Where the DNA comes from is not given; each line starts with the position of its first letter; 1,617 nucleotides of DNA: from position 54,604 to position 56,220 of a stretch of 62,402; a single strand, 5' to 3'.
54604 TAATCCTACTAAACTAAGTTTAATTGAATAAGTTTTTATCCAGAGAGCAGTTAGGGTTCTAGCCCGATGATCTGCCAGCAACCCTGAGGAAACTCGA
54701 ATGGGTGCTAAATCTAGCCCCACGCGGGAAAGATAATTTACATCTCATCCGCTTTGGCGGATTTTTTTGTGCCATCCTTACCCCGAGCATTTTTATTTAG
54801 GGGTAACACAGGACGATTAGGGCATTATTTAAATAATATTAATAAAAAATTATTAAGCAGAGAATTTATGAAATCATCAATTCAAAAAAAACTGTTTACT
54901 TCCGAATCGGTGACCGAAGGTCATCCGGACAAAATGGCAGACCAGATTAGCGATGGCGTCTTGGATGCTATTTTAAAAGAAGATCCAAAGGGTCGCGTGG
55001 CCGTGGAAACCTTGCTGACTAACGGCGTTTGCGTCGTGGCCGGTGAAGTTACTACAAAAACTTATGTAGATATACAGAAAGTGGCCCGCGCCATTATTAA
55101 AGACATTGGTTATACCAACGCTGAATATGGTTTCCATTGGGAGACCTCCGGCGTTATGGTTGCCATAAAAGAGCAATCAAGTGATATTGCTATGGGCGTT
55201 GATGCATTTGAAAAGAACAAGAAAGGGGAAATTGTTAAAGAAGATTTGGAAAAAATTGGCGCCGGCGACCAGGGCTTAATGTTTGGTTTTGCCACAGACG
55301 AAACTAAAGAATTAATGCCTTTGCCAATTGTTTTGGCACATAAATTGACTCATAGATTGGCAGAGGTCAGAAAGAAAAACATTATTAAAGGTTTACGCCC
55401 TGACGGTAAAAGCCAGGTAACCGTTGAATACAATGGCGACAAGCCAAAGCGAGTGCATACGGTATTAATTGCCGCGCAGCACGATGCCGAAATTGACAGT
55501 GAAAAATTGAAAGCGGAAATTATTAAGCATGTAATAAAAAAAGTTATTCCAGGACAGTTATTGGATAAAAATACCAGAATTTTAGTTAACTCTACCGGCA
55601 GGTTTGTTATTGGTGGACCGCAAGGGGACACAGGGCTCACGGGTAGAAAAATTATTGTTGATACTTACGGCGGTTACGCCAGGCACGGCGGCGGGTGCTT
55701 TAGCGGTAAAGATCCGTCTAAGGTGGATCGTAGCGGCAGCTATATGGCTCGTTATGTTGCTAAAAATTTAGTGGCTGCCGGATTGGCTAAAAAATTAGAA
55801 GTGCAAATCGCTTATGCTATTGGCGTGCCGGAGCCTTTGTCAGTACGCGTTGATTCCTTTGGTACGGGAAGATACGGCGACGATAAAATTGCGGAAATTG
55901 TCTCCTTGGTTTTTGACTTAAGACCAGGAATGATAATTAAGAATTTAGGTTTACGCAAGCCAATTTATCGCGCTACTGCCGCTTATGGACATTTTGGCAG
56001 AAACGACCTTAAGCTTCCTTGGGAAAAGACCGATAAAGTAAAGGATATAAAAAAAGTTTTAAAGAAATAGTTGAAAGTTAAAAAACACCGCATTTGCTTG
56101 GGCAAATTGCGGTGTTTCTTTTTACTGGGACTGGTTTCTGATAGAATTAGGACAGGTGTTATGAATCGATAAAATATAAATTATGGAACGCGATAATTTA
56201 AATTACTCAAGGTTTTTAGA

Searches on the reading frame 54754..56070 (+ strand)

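Call 71: search_protein_families(library=pfam, proteins=[window:54754-56070:+], max_evalue=0.0001)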
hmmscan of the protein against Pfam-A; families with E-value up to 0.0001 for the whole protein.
window:54754-56070:+ (438 aa): 3 families
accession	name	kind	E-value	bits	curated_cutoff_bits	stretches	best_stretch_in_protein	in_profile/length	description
PF02773.21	S-AdoMet_synt_C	-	3.9e-67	224.9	25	1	286-425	1-138/138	S-adenosylmethionine synthetase, C-terminal domain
PF02772.21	S-AdoMet_synt_M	-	6.2e-49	165.6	29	1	167-284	1-120/120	S-adenosylmethionine synthetase, central domain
PF00438.25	S-AdoMet_synt_N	-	1.9e-42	144.2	33.1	1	46-142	2-98/99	S-adenosylmethionine synthetase, N-terminal domain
